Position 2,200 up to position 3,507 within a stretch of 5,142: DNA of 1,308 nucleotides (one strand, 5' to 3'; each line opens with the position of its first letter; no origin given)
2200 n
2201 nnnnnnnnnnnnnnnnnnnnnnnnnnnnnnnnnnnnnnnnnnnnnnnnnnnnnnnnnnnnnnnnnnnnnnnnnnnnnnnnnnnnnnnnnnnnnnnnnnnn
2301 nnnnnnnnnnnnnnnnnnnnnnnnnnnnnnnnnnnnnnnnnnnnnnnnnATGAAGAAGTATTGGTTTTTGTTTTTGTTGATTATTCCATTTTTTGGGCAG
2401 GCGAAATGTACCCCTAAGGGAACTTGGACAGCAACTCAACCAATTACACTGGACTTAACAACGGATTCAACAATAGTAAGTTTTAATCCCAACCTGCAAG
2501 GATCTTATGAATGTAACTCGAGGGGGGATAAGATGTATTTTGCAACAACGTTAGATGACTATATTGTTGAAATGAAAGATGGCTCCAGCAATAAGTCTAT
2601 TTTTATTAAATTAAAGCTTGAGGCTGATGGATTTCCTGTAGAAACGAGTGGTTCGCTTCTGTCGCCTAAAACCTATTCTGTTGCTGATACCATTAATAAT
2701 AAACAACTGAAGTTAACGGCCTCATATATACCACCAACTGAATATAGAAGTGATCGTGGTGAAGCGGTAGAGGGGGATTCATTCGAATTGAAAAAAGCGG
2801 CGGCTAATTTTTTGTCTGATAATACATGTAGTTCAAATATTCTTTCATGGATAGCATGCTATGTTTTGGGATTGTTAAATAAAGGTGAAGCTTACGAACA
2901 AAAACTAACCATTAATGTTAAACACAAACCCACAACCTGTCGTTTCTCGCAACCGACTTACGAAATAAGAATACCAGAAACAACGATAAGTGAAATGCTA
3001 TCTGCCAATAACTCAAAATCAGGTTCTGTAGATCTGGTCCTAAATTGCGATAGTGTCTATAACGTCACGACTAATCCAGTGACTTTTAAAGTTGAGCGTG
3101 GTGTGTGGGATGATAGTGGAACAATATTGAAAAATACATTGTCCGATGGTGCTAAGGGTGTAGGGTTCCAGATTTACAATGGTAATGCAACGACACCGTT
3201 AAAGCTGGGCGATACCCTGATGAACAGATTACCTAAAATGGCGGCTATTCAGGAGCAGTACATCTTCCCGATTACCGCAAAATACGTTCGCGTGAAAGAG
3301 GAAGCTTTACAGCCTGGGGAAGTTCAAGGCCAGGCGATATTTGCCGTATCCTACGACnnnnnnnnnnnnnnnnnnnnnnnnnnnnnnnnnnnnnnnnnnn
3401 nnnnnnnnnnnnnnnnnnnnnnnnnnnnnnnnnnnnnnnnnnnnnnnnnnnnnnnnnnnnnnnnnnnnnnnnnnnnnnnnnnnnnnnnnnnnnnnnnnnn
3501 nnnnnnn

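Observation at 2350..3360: Intact, AT-rich two-domain adhesin-like gene surviving downstream of the dead usher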

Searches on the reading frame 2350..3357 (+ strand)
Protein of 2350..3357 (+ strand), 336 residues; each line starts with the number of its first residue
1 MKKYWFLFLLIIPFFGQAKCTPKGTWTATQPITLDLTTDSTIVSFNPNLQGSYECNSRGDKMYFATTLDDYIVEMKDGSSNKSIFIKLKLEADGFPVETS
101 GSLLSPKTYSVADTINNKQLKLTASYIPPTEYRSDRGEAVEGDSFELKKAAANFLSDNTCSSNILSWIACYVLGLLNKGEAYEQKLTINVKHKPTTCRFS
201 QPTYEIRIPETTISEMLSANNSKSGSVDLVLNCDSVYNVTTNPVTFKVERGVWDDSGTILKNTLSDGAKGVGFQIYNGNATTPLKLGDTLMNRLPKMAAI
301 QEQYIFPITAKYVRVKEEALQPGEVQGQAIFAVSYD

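Call 6: search_protein_families(proteins=[window:2350-3357:+], library=ncbifam, max_evalue=0.01)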
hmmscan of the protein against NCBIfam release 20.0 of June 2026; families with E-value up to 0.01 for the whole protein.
window:2350-3357:+ (336 aa): 2 families
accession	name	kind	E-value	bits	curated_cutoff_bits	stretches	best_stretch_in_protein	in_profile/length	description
NF011788.0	PRK15252.1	equivalog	3.3e-06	26.4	395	1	160-336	156-344/344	putative fimbrial-like adhesin protein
NF011762.0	PRK15216.1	equivalog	5e-06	26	452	1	159-336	150-340/340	putative fimbrial biosynthesis regulatory protein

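Call 9: profile_search(protein=window:2350-3357:+)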
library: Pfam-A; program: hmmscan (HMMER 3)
A. the first sequence (336 residues): domains with independent E <= 10: 1; with E <= 0.001: 1
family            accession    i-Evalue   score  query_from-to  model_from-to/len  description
Fimbrial          PF00419.26    7.3e-13    49.5     187-336         4-151/151  Fimbrial protein

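Call 14: find_homologous_proteins(query=window:2350-3357:+, max_evalue=0.001)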
Query window:2350-3357:+ (336 aa): 118 proteins with E <= 0.001 among 1487 candidates.
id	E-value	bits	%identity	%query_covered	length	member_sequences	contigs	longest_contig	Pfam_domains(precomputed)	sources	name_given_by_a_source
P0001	1.7e-214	729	96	100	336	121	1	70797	PF00419.27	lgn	-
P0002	2.5e-206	702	93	100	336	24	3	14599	PF00419.27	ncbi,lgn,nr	ncbi:type 1 fimbrial protein [Escherichia coli]|nr:type 1 fimbrial protein [Escherichia coli]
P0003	6.8e-205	697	93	100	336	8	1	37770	PF00419.27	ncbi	-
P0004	6.6e-177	605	83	100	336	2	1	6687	PF00419.27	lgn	-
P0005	7.9e-157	539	71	100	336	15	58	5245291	PF00419.27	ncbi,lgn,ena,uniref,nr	ncbi:fimbrial protein [Citrobacter portucalensis]|uniref:fimbrial protein n=1 Tax=Citrobacter TaxID=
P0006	1.6e-152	525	69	100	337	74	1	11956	PF00419.27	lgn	-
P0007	4.1e-152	524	69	100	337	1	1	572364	PF00419.27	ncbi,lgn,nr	ncbi:TPA: type 1 fimbrial protein [Salmonella enterica subsp. salamae serovar 28:r:e,n,z15]|nr:type 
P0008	5.7e-151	520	68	100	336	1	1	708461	PF00419.27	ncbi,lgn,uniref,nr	ncbi:fimbrial protein [Citrobacter sp. FP75]|uniref:fimbrial protein n=1 Tax=Citrobacter sp. FP75 Ta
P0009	2.6e-150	518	68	100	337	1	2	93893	PF00419.27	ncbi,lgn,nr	ncbi:TPA: type 1 fimbrial protein [Salmonella enterica]|nr:type 1 fimbrial protein [Salmonella enter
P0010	3.1e-150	518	68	100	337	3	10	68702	PF00419.27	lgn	-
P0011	4.0e-149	514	69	100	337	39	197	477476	PF00419.27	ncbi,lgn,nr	ncbi:type 1 fimbrial protein [Salmonella enterica]|nr:type 1 fimbrial protein [Salmonella enterica] 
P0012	6.6e-149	513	68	100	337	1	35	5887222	PF00419.27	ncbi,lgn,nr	ncbi:fimbrial protein [Salmonella enterica]|nr:type 1 fimbrial protein [Salmonella enterica] ELV0558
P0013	1.1e-148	513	68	100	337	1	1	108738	PF00419.27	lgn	-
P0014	1.2e-148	513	68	100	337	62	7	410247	PF00419.27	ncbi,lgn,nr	ncbi:type 1 fimbrial protein [Salmonella enterica]|nr:type 1 fimbrial protein [Salmonella enterica] 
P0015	1.3e-148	512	68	100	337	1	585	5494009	PF00419.27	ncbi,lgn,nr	ncbi:fimbrial protein [Salmonella enterica]|nr:fimbrial protein [Salmonella enterica] EHN2141919.1 t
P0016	1.3e-148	512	68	100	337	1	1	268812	PF00419.27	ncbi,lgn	ncbi:type 1 fimbrial protein [Salmonella enterica]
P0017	1.3e-148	512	68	100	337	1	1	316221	PF00419.27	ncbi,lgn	ncbi:type 1 fimbrial protein [Salmonella enterica]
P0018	1.6e-148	512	68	100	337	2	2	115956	PF00419.27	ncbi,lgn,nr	ncbi:type 1 fimbrial protein [Salmonella enterica]|nr:type 1 fimbrial protein [Salmonella enterica]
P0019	2.0e-148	512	68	100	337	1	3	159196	PF00419.27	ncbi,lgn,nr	ncbi:type 1 fimbrial protein [Salmonella enterica]|nr:type 1 fimbrial protein [Salmonella enterica] 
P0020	2.1e-148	512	68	100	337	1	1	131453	PF00419.27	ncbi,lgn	ncbi:TPA: fimbrial protein [Salmonella enterica subsp. diarizonae]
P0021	2.3e-148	512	68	100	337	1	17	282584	PF00419.27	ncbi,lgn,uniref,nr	ncbi:type 1 fimbrial protein [Salmonella enterica]|uniref:fimbrial protein n=1 Tax=Salmonella enteri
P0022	2.5e-148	512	68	100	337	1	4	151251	PF00419.27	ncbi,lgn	-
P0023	3.2e-148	511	68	100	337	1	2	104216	PF00419.27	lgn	-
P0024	3.3e-148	511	68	100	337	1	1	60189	PF00419.27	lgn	-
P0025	3.5e-148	511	68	100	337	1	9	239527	PF00419.27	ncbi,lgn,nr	ncbi:type 1 fimbrial protein [Salmonella enterica]|nr:type 1 fimbrial protein [Salmonella enterica] 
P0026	3.7e-148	511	68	100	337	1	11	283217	PF00419.27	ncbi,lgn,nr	ncbi:type 1 fimbrial protein [Salmonella enterica]|nr:type 1 fimbrial protein [Salmonella enterica]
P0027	4.2e-148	511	68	100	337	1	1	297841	PF00419.27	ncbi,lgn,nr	ncbi:type 1 fimbrial protein [Salmonella enterica]|nr:type 1 fimbrial protein [Salmonella enterica]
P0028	4.5e-148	511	68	100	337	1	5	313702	PF00419.27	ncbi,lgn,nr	ncbi:type 1 fimbrial protein [Salmonella enterica]|nr:type 1 fimbrial protein [Salmonella enterica]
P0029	5.5e-148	510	68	100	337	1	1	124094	PF00419.27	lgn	-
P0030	7.3e-148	510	68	100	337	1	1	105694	PF00419.27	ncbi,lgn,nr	ncbi:type 1 fimbrial protein [Salmonella enterica]|nr:type 1 fimbrial protein [Salmonella enterica]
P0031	7.8e-148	510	68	100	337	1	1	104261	PF00419.27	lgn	-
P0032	1.3e-147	509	68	100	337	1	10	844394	PF00419.27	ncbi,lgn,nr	ncbi:type 1 fimbrial protein [Salmonella enterica]|nr:type 1 fimbrial protein [Salmonella enterica] 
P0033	1.7e-147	509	68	100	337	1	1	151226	PF00419.27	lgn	-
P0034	2.2e-147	508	68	100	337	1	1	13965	PF00419.27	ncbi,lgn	ncbi:type 1 fimbrial protein [Salmonella enterica subsp. diarizonae serovar 11:k:z53]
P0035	3.1e-147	508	68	100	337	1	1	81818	PF00419.27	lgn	-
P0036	5.5e-147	507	68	100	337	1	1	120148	PF00419.27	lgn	-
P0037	6.2e-147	507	68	100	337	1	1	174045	PF00419.27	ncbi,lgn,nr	ncbi:type 1 fimbrial protein [Salmonella enterica]|nr:type 1 fimbrial protein [Salmonella enterica]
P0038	1.7e-146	505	67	100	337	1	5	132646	PF00419.27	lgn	-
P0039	1.9e-145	502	68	100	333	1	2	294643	PF00419.27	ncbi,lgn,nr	ncbi:type 1 fimbrial protein [Salmonella enterica]|nr:type 1 fimbrial protein [Salmonella enterica]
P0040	2.4e-145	502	94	72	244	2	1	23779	PF00419.27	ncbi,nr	ncbi:TPA: type 1 fimbrial protein, partial [Escherichia coli]|nr:type 1 fimbrial protein [Escherichi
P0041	5.4e-145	501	67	100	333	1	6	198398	PF00419.27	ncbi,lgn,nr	ncbi:type 1 fimbrial protein [Salmonella enterica]|nr:type 1 fimbrial protein [Salmonella enterica] 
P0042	2.7e-144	498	67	100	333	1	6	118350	PF00419.27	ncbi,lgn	ncbi:type 1 fimbrial protein [Salmonella enterica]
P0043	3.1e-142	491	67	100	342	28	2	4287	PF00419.27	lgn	-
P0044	5.9e-141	487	95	69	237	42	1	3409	PF00419.27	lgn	-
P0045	3.3e-139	482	68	100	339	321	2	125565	PF00419.27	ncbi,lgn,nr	ncbi:TPA: type 1 fimbrial protein [Escherichia coli]|nr:type 1 fimbrial protein [Escherichia coli]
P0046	8.0e-133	461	62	100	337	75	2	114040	PF00419.27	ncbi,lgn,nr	ncbi:TPA: type 1 fimbrial protein [Escherichia coli]|nr:type 1 fimbrial protein [Escherichia coli] H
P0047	2.7e-132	459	63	100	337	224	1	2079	PF00419.27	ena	-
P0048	1.0e-131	457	62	100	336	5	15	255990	PF00419.27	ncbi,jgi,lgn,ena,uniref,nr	ncbi:type 1 fimbrial protein [Escherichia marmotae]|uniref:fimbrial protein n=1 Tax=Escherichia marm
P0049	2.6e-130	452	62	100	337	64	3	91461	PF00419.27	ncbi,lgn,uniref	ncbi:TPA: fimbrial protein [Escherichia coli]|uniref:fimbrial protein n=1 Tax=Escherichia coli TaxID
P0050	5.2e-130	451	65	100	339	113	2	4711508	PF00419.27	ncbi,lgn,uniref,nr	ncbi:fimbrial protein [Escherichia marmotae]|uniref:fimbrial protein n=1 Tax=Escherichia marmotae Ta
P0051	8.2e-122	424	58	100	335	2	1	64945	PF00419.27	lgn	-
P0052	3.9e-121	422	57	100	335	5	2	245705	PF00419.27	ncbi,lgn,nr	ncbi:type 1 fimbrial protein [Salmonella enterica]|nr:type 1 fimbrial protein [Salmonella enterica]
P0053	2.7e-115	403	54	100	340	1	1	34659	PF00419.27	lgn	-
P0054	6.3e-115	402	66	82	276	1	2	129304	PF00419.27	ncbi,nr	ncbi:type 1 fimbrial protein [Salmonella enterica]|nr:type 1 fimbrial protein [Salmonella enterica] 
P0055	7.3e-115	402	66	82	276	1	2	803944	PF00419.27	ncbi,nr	ncbi:type 1 fimbrial protein [Salmonella enterica subsp. salamae]|nr:type 1 fimbrial protein [Salmon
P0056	7.4e-115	402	66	82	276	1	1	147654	PF00419.27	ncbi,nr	ncbi:type 1 fimbrial protein [Salmonella enterica subsp. diarizonae]|nr:type 1 fimbrial protein [Sal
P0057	7.8e-115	401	66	82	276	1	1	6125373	PF00419.27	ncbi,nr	ncbi:type 1 fimbrial protein [Salmonella enterica subsp. diarizonae serovar 59:z10:-]|nr:type 1 fimb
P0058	8.7e-115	401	66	82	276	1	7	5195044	PF00419.27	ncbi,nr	ncbi:type 1 fimbrial protein [Salmonella enterica subsp. diarizonae]|nr:type 1 fimbrial protein [Sal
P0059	1.9e-114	400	66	82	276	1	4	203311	PF00419.27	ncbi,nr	ncbi:type 1 fimbrial protein [Salmonella enterica]|nr:type 1 fimbrial protein [Salmonella enterica] 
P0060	2.6e-114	400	66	82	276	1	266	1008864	PF00419.27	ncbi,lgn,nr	ncbi:fimbrial protein [Salmonella enterica subsp. diarizonae]|nr:type 1 fimbrial protein [Salmonella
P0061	2.9e-114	400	66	82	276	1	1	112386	PF00419.27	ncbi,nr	ncbi:type 1 fimbrial protein [Salmonella enterica subsp. salamae]|nr:type 1 fimbrial protein [Salmon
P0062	3.0e-114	400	66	82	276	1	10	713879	PF00419.27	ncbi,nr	ncbi:type 1 fimbrial protein [Salmonella enterica]|nr:type 1 fimbrial protein [Salmonella enterica] 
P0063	3.2e-114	399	66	82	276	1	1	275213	PF00419.27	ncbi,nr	ncbi:type 1 fimbrial protein [Salmonella enterica subsp. diarizonae]|nr:type 1 fimbrial protein [Sal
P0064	3.2e-114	399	66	82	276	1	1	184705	PF00419.27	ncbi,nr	ncbi:type 1 fimbrial protein [Salmonella enterica subsp. diarizonae]|nr:type 1 fimbrial protein [Sal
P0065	4.0e-114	399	66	82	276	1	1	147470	PF00419.27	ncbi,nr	ncbi:TPA_asm: type 1 fimbrial protein [Salmonella enterica subsp. diarizonae serovar 50:l,v:z35]|nr:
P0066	4.9e-114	399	66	82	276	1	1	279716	PF00419.27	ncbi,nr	ncbi:type 1 fimbrial protein [Salmonella enterica]|nr:type 1 fimbrial protein [Salmonella enterica]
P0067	5.5e-114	399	66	82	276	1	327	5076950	PF00419.27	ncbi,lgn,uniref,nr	ncbi:type 1 fimbrial protein [Salmonella enterica subsp. diarizonae]|uniref:Fimbrial protein n=11 Ta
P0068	6.3e-114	398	66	82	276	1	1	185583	PF00419.27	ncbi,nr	ncbi:type 1 fimbrial protein [Salmonella enterica subsp. diarizonae]|nr:type 1 fimbrial protein [Sal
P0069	6.9e-114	398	66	82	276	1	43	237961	PF00419.27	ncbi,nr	ncbi:type 1 fimbrial protein [Salmonella enterica]|nr:type 1 fimbrial protein [Salmonella enterica] 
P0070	8.7e-114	398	66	82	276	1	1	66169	PF00419.27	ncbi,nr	ncbi:type 1 fimbrial protein [Salmonella enterica]|nr:type 1 fimbrial protein [Salmonella enterica]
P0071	8.8e-114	398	66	82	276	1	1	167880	PF00419.27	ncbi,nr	ncbi:type 1 fimbrial protein [Salmonella enterica]|nr:type 1 fimbrial protein [Salmonella enterica]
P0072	9.0e-114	398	66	82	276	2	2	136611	PF00419.27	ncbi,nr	ncbi:type 1 fimbrial protein [Salmonella enterica]|nr:type 1 fimbrial protein [Salmonella enterica] 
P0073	1.0e-113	398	66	82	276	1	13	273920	PF00419.27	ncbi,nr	ncbi:type 1 fimbrial protein [Salmonella enterica subsp. diarizonae]|nr:type 1 fimbrial protein [Sal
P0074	1.2e-113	398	66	82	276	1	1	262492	PF00419.27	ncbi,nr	ncbi:type 1 fimbrial protein [Salmonella enterica]|nr:type 1 fimbrial protein [Salmonella enterica]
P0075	1.3e-113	397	66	82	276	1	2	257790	PF00419.27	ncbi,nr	ncbi:type 1 fimbrial protein [Salmonella enterica subsp. diarizonae]|nr:type 1 fimbrial protein [Sal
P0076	1.4e-113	397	66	82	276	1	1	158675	PF00419.27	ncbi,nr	ncbi:type 1 fimbrial protein [Salmonella enterica subsp. diarizonae]|nr:type 1 fimbrial protein [Sal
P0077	1.4e-113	397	66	82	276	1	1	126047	PF00419.27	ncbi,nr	ncbi:type 1 fimbrial protein [Salmonella enterica]|nr:type 1 fimbrial protein [Salmonella enterica s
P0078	1.6e-113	397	66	82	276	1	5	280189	PF00419.27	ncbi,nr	ncbi:fimbrial protein [Salmonella enterica]|nr:type 1 fimbrial protein [Salmonella enterica] EDL7787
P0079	3.5e-113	396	66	82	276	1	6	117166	PF00419.27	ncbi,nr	ncbi:TPA_asm: type 1 fimbrial protein [Salmonella enterica]|nr:type 1 fimbrial protein [Salmonella e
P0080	6.0e-113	395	66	82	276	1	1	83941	PF00419.27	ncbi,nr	ncbi:type 1 fimbrial protein [Salmonella enterica subsp. diarizonae]|nr:type 1 fimbrial protein [Sal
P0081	8.1e-113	395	65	82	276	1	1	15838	PF00419.27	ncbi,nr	ncbi:type 1 fimbrial protein [Salmonella enterica subsp. diarizonae]|nr:type 1 fimbrial protein [Sal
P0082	2.1e-112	393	65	82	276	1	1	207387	PF00419.27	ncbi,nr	ncbi:type 1 fimbrial protein [Salmonella enterica subsp. diarizonae]|nr:type 1 fimbrial protein [Sal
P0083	7.4e-112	392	65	82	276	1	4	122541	PF00419.27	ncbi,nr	ncbi:type 1 fimbrial protein [Salmonella enterica subsp. diarizonae serovar 50:z:-]|nr:type 1 fimbri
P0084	7.7e-112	392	54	100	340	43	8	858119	PF00419.27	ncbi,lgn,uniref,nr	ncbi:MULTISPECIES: fimbrial protein [Citrobacter]|uniref:fimbrial protein n=1 Tax=Citrobacter TaxID=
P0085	2.8e-110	386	53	100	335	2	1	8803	PF00419.27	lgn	-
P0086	1.5e-101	358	51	100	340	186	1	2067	PF00419.27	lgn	-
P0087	9.4e-101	355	51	100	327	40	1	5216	PF00419.27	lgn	-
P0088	8.8e-99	349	47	100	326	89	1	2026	PF00419.27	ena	-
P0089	1.8e-98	348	66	70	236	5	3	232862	PF00419.27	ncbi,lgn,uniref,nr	ncbi:fimbrial protein [Salmonella enterica subsp. diarizonae]|uniref:fimbrial protein n=1 Tax=Salmon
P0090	3.1e-98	347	50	100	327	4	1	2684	PF00419.27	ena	-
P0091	6.1e-97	343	51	100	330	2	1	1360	PF00419.27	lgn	-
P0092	4.4e-96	340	50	100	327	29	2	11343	PF00419.27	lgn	-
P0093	2.1e-95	338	49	100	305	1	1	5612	PF00419.27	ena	-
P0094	3.5e-95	337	50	100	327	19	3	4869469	PF00419.27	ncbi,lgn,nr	ncbi:fimbrial protein [Citrobacter freundii]|nr:fimbrial protein [Citrobacter freundii] QMR44206.1 f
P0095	3.6e-95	337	49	100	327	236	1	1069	PF00419.27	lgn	-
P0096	4.6e-95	336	50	100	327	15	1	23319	PF00419.27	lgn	-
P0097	7.6e-95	336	49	100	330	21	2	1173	PF00419.27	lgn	-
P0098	1.4e-94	335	50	100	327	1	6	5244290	PF00419.27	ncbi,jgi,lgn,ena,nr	ncbi:hypothetical protein A6J81_00485 [Citrobacter braakii]|nr:hypothetical protein A6J81_00485 [Cit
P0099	1.8e-94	335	50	96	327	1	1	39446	PF00419.27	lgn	-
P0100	1.8e-94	335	50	100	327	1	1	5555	PF00419.27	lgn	-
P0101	2.3e-94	334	50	100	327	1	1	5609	PF00419.27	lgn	-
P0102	2.5e-94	334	50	96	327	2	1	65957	PF00419.27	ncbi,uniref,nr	ncbi:fimbrial protein [Citrobacter portucalensis]|uniref:fimbrial protein n=1 Tax=Citrobacter portuc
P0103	3.5e-94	334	50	100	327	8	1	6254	PF00419.27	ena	-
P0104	4.0e-94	333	50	100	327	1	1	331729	PF00419.27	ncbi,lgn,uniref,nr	ncbi:fimbrial protein [Citrobacter sp. A316]|uniref:fimbrial protein n=1 Tax=Citrobacter sp. A316 Ta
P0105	5.1e-94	333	49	95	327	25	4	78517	PF00419.27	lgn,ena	-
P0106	5.8e-94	333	49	100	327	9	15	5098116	PF00419.27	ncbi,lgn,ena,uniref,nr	ncbi:fimbrial protein [Citrobacter europaeus]|uniref:fimbrial protein n=1 Tax=Citrobacter europaeus 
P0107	5.8e-94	333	49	100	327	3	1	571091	PF00419.27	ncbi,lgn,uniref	ncbi:fimbrial protein [Citrobacter sp. U14242]|uniref:fimbrial protein n=1 Tax=Citrobacter sp. U1424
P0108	2.2e-93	331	49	96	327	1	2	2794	PF00419.27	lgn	-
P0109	2.6e-93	331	49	96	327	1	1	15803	PF00419.27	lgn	-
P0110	2.2e-92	328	49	96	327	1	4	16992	PF00419.27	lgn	-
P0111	7.6e-92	326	50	100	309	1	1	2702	PF00419.27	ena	-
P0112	1.0e-91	325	49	100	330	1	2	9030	PF00419.27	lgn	-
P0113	1.8e-89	318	47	100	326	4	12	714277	PF00419.27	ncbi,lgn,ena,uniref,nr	ncbi:fimbrial protein [Citrobacter sp. Cu233]|uniref:fimbrial protein n=1 Tax=Citrobacter sp. Cu233 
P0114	4.7e-85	304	45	96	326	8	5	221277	PF00419.27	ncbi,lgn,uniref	ncbi:fimbrial protein [Pseudenterobacter timonensis]|uniref:Fimbrial protein n=1 Tax=Pseudenterobact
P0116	3.4e-71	258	42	96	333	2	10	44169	PF00419.27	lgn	-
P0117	8.1e-58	214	87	34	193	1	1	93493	PF00419.27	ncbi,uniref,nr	ncbi:fimbrial protein [Escherichia coli]|uniref:fimbrial protein n=1 Tax=Escherichia coli TaxID=562 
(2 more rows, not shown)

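Call 15: search_solved_structures(query=window:2350-3357:+, max_evalue=10, show_alignments=2)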
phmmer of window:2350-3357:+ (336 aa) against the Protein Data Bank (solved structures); distinct sequences matched with E-value up to 10: 1.
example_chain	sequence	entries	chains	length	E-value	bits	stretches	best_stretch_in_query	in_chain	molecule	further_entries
4igu_A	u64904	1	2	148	1.4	11.1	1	148-188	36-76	CG5036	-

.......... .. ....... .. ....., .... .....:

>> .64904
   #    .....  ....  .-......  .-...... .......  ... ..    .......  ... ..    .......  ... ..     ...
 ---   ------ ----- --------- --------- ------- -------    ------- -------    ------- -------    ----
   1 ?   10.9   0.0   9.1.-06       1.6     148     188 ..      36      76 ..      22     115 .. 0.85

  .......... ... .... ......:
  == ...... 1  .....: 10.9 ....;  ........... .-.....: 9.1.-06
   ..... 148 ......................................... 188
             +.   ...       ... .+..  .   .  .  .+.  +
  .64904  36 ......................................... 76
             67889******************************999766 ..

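Call 26: predict_structure(alignment_id=A1)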
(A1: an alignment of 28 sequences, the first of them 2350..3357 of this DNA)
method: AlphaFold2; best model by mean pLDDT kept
length: 336 residues; sequences in the alignment: 28
mean_pLDDT: 79.6   pTM: 0.67
mean pLDDT of the five models: 79.6, 75.7, 68.5, 65.9, 64.7
residues with pLDDT >= 90: 85; 70-90: 173; 50-70: 64; < 50: 14
segments of 3 or more residues with pLDDT < 50: 13-16, 239-241
pLDDT, mean of each block of 10 residues (from residue 1): 55 55 86 93 95 84 89 81 87 88 83 94 90 76 89 83 68 65 93 83 89 81 87 67 63 75 65 86 81 54 84 83 80 68
secondary structure, 60 per line:
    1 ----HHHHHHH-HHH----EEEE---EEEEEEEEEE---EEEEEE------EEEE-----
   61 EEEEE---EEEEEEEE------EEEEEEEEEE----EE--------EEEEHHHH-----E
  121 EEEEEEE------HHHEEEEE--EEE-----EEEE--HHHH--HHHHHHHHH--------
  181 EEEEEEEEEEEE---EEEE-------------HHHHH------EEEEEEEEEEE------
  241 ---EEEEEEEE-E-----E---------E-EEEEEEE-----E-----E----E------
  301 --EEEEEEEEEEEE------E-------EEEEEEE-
elements in order: H5-11 E20-23 E27-36 E40-45 E52-55 E61-65 E69-76 E83-92 E107-110 H111-114 E120-127 E137-141 E144-146 E152-155 H158-161 H164-172 E181-192 E196-199 H213-217 E224-234 E244-251 E271-277 E303-314 E329-335

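Call 30: fold_search(model_id=the predicted structure, library=pdb)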
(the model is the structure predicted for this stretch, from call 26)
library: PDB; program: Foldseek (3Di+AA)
matches with E <= 10: 1119; with E <= 0.001: 75
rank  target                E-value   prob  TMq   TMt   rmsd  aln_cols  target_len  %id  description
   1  1qun_B                2.3e-09  1.00  0.40  0.46   9.1       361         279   11  X-RAY STRUCTURE OF THE FIMC-FIMH CHAPERONE ADHESIN COMPLEX FROM UROPATHOGENIC E.COLI (released 1999-08-31)
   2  6fjy_B                3.5e-09  1.00  0.38  0.42  10.5       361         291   10  Crystal structure of CsuC-CsuE chaperone-tip adhesion subunit pre-assembly complex from archaic chaperone-usher Csu pi (released 2018-05-16)
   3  3rfz_A                3.7e-09  1.00  0.42  0.48   9.0       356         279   14  Crystal structure of the FimD usher bound to its cognate FimC:FimH substrate (released 2011-06-01)
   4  7szo_H                3.9e-09  1.00  0.28  0.34  15.6       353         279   12  Structure of a bacterial fimbrial tip containing FocH (released 2021-12-29)
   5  5jr4_A                9.4e-09  1.00  0.29  0.35  17.0       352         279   11  Crystal structure of FimH A27V/V163A from E. coli UTI89 bound to FimG N-terminal extension (released 2017-02-22)
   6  3jwn_H                2.2e-08  1.00  0.30  0.35  15.6       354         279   12  Complex of FimC, FimF, FimG and FimH (released 2010-06-16)
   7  5jqi_F                2.2e-08  1.00  0.30  0.35  15.9       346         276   12  Crystal structure of FimH A62S from E. coli UTI89 bound to FimG N-terminal extension (released 2017-02-22)
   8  6cd2_B                4.0e-08  1.00  0.30  0.32  11.0       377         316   11  Crystal structure of the PapC usher bound to the chaperone-adhesin PapD-PapG (released 2018-10-03)
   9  5afo_A                4.3e-08  1.00  0.47  0.47   8.5       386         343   11  Long Polar Fimbriae adhesin LpfD from the adherent invasive E. coli strain LF82 (released 2015-08-05)
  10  5jqi_B                4.5e-08  1.00  0.30  0.35  15.1       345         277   13  Crystal structure of FimH A62S from E. coli UTI89 bound to FimG N-terminal extension (released 2017-02-22)
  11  6k73_D                9.3e-08  1.00  0.27  0.28  12.4       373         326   12  Chaperone-tip adhesin complex is vital for synergistic activation of CFA/I fimbriae biogenesis (released 2020-06-10)
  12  1kiu_B                1.2e-07  1.00  0.35  0.40  11.6       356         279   12  FimH adhesin Q133N mutant-FimC chaperone complex with methyl-alpha-D-mannose (released 2002-06-05)
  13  6k73_C                1.4e-07  1.00  0.29  0.30  13.0       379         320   11  Chaperone-tip adhesin complex is vital for synergistic activation of CFA/I fimbriae biogenesis (released 2020-06-10)
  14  6fjy_D                1.6e-07  1.00  0.40  0.45  10.6       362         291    9  Crystal structure of CsuC-CsuE chaperone-tip adhesion subunit pre-assembly complex from archaic chaperone-usher Csu pi (released 2018-05-16)
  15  5cyl_E                4.0e-07  1.00  0.27  0.26  12.1       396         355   13  Crystal structure of the CupB6 tip adhesin from Pseudomonas aeruginosa (released 2016-10-05)
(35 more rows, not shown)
